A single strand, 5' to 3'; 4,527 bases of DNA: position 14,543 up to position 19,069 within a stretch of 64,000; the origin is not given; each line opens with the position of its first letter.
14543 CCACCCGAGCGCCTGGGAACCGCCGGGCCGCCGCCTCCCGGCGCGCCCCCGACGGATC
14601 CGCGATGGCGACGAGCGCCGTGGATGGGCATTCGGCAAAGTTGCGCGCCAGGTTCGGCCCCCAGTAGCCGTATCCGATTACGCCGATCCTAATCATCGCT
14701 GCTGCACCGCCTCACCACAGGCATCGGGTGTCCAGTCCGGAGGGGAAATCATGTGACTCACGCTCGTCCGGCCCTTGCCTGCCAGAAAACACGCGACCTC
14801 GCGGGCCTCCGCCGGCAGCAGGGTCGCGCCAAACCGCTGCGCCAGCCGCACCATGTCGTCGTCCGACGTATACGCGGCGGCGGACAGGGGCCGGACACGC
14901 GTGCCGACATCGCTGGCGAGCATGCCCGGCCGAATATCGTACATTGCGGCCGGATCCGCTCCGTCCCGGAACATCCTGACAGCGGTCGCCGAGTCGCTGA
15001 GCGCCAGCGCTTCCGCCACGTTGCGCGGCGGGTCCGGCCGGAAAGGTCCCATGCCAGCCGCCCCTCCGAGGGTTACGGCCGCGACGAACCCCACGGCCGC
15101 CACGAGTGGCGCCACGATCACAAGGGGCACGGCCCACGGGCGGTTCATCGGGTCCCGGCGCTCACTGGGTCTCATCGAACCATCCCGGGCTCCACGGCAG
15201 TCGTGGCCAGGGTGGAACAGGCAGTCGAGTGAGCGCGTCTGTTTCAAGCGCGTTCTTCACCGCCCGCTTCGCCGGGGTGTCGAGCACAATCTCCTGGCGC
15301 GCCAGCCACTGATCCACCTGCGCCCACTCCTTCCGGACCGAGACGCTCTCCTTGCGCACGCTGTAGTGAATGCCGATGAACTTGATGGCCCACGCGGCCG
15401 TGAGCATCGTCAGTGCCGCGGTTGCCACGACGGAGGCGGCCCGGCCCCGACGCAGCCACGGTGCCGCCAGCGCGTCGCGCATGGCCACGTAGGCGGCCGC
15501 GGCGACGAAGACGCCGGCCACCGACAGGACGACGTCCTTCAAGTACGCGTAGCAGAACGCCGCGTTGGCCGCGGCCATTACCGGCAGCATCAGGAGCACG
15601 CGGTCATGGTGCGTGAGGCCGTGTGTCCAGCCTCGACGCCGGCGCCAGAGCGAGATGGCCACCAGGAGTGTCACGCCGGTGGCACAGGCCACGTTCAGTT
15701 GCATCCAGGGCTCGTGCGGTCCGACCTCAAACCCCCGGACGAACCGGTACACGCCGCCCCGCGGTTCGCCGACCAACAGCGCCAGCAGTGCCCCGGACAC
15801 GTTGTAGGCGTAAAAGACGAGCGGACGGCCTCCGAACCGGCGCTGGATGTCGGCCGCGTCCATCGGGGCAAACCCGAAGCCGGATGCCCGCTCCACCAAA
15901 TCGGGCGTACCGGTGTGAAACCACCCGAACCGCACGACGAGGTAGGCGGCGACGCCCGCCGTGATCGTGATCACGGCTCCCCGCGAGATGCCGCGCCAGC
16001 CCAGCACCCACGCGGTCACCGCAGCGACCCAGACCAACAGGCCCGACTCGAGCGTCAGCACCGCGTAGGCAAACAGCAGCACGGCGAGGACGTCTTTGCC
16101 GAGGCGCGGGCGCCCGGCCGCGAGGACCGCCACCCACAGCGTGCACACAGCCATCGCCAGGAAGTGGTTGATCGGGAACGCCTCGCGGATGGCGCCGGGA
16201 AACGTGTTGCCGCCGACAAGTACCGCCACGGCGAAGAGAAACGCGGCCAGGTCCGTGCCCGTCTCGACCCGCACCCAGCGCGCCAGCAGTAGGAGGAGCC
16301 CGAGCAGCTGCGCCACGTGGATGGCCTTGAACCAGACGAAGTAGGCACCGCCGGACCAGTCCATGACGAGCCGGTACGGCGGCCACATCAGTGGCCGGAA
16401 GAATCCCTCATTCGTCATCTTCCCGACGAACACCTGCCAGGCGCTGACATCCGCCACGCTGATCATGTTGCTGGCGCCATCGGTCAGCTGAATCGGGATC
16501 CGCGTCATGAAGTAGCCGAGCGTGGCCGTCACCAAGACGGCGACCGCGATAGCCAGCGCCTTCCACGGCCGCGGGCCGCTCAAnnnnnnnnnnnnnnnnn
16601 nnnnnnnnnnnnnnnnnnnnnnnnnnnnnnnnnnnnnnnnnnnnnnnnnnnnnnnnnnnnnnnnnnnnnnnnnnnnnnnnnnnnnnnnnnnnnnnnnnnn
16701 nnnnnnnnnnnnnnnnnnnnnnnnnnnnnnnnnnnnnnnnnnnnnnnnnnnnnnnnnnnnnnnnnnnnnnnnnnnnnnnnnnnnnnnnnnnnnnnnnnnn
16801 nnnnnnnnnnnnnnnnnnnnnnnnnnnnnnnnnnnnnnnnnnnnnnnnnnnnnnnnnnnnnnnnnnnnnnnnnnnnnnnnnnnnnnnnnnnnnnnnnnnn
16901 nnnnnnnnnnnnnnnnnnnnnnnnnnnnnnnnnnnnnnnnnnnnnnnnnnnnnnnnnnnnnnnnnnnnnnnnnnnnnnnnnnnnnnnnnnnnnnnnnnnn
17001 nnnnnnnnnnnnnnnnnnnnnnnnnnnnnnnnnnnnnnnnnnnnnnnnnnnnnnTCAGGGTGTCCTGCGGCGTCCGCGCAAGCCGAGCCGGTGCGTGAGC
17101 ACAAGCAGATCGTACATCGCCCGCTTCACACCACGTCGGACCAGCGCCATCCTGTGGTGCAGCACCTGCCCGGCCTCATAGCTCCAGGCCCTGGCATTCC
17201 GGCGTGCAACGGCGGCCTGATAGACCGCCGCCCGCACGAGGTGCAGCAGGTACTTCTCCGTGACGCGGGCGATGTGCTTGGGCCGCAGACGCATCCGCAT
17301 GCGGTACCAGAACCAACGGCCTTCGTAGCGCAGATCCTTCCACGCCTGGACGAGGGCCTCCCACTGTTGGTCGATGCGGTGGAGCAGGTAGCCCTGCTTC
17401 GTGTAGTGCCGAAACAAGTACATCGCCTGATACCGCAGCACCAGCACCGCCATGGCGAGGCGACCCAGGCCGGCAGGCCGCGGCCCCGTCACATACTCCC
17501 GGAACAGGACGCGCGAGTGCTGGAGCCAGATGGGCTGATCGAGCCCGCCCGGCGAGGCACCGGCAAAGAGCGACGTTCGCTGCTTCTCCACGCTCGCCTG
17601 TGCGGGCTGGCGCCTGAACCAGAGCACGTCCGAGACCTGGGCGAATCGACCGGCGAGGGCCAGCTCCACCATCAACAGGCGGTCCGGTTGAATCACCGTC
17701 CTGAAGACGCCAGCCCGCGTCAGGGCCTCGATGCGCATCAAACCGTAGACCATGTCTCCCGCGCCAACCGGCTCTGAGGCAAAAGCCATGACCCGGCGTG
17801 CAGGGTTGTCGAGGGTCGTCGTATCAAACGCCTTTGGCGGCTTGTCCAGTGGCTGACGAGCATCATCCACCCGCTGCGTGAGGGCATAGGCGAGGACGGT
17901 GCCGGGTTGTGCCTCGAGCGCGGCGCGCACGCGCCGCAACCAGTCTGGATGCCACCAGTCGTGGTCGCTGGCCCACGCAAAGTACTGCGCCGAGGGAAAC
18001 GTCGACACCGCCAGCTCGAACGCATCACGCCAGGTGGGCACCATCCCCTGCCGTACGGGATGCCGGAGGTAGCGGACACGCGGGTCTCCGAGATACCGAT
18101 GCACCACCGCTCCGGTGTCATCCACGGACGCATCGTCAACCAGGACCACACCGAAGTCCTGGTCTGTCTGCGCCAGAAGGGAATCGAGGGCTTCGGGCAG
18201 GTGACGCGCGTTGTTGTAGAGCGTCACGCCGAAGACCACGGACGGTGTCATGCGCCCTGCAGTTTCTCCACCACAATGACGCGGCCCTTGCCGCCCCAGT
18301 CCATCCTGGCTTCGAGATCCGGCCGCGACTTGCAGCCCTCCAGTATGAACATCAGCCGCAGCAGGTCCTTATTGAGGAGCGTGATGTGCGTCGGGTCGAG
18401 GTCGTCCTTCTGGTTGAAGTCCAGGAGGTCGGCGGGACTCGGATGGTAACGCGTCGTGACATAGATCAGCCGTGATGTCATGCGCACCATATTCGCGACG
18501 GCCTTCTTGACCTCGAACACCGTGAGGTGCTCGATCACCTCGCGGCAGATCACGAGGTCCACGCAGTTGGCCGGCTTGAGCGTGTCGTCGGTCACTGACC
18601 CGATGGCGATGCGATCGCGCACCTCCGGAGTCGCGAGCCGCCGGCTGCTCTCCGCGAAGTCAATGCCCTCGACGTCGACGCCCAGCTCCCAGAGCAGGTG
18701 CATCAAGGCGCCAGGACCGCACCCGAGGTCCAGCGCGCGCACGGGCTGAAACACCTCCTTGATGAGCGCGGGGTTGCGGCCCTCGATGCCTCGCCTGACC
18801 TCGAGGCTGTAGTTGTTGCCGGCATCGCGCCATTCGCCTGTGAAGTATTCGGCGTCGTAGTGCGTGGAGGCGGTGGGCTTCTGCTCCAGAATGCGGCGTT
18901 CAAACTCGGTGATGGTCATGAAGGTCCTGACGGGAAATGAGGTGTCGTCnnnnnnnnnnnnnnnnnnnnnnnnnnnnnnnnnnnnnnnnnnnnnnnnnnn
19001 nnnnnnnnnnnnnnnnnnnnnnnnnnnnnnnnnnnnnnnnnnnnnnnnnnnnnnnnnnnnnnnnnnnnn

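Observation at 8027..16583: Triplicated cassette: a polytopic membrane protein of about 470-490 aa paired with a signal-anchored ankyrin-like partner of about 150 aa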

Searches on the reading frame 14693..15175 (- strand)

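Call 9: search_protein_families(library=pfam, proteins=[window:14693-15175:-], max_evalue=1)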
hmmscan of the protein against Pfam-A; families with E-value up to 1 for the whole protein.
window:14693-15175:- (160 aa): 0 families

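Call 10: search_protein_families(library=ncbifam, proteins=[window:14693-15175:-], max_evalue=1)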
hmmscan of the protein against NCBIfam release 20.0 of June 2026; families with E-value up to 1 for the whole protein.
window:14693-15175:- (160 aa): 3 families
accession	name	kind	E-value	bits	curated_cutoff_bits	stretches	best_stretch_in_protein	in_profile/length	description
NF052441.1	TransRegRv0792c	equivalog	0.0033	16.7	400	1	49-119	118-185/260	Rv0792c family HTH-type transcriptional regulator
NF003683.0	PRK05305.2-3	equivalog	0.011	15.1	244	1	6-70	6-71/204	phosphatidylserine decarboxylase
NF047378.1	photo_II_Psb35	equivalog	0.13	11.8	40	1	22-38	4-20/46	photosystem II assembly protein Psb35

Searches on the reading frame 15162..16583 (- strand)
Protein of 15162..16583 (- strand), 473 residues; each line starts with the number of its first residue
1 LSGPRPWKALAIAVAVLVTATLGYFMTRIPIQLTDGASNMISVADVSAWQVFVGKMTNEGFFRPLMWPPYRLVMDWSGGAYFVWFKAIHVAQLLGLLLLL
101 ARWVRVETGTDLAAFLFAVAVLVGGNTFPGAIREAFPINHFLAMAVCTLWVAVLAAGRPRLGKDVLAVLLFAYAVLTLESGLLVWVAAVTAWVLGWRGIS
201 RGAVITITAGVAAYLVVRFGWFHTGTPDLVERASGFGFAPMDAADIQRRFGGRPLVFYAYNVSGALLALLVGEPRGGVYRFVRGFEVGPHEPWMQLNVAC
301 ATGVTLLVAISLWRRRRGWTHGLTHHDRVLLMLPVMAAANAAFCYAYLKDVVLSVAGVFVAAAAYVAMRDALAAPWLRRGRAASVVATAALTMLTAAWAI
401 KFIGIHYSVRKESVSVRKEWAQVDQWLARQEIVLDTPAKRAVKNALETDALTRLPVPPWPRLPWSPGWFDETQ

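Call 9: search_protein_families(library=pfam, proteins=[window:15162-16583:-], max_evalue=1)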
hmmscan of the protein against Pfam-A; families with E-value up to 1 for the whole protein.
window:15162-16583:- (473 aa): 0 families

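Call 10: search_protein_families(library=ncbifam, proteins=[window:15162-16583:-], max_evalue=1)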
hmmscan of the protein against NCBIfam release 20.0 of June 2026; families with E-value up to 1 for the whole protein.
window:15162-16583:- (473 aa): 1 family
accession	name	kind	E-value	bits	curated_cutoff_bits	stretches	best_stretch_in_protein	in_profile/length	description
NF041798.1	Ced_CedA2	equivalog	0.19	11.9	80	1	339-369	13-43/50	Ced DNA import system-associated protein CedA2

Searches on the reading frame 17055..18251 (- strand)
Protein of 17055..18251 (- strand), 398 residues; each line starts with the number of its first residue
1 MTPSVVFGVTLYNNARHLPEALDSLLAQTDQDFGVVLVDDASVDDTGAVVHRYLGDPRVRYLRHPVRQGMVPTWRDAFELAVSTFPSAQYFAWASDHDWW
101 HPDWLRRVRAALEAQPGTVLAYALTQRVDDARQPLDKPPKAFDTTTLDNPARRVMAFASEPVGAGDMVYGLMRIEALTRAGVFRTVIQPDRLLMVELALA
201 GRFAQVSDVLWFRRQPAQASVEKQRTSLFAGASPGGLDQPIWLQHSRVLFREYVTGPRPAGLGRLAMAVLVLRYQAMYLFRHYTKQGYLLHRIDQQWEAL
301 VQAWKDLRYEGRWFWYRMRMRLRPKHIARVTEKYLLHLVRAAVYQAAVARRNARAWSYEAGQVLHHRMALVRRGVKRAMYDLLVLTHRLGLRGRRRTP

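Call 12: search_protein_families(library=pfam, proteins=[window:17055-18251:-], max_evalue=0.001)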
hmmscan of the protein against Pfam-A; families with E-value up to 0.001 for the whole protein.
window:17055-18251:- (398 aa): 1 family
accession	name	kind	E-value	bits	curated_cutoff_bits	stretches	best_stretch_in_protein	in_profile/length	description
PF00535.33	Glycos_transf_2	-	2.1e-20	73.8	23.3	1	9-124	4-115/168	Glycosyl transferase family 2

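Call 55: search_solved_structures(query=window:17055-18251:-, max_evalue=0.001)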
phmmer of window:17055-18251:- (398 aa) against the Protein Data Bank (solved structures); distinct sequences matched with E-value up to 0.001: 4.
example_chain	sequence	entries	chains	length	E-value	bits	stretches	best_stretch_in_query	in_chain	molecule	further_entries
1h7l_A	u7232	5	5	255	5.2e-09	38.9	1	5-126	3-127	SPORE COAT POLYSACCHARIDE BIOSYNTHESIS PROTEIN SPSA | PROTEIN (SPORE COAT POLYSACCHARIDE BIOSYNTHESIS PROTEIN SPSA)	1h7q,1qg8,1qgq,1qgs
5hea_A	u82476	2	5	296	2.3e-05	26.9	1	9-112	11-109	Putative glycosyltransferase (GalT1)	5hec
2z87_A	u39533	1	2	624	3.9e-05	26.1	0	3-64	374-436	Chondroitin synthase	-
2z86_A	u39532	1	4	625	3.9e-05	26.1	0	3-64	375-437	Chondroitin synthase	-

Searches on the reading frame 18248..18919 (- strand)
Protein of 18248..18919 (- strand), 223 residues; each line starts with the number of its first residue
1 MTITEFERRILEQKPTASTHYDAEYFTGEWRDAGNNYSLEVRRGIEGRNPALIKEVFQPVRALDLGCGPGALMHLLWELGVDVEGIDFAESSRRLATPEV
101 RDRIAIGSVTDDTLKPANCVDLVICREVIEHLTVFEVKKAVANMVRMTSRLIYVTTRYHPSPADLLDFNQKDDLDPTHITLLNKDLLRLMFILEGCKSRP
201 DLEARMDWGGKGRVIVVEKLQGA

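Call 12: search_protein_families(library=pfam, proteins=[window:18248-18919:-], max_evalue=0.001)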
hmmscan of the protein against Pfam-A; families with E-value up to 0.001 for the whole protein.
window:18248-18919:- (223 aa): 6 families
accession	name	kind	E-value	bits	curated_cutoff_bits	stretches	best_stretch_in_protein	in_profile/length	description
PF08241.18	Methyltransf_11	-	2.2e-10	41.5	21.2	1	63-148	1-87/95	Methyltransferase domain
PF13649.12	Methyltransf_25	-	1.2e-09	39.2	27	1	63-148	2-93/97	Methyltransferase domain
PF13489.12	Methyltransf_23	-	1.8e-08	34.7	27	1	57-188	21-151/164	Methyltransferase domain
PF08242.18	Methyltransf_12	-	4.3e-07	31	30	1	63-147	1-91/98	Methyltransferase domain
PF13847.12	Methyltransf_31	-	7.8e-06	26.1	27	1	61-155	6-108/145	Methyltransferase domain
PF03848.20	TehB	-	0.00033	20.6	20.4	1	55-149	27-125/193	Tellurite resistance protein TehB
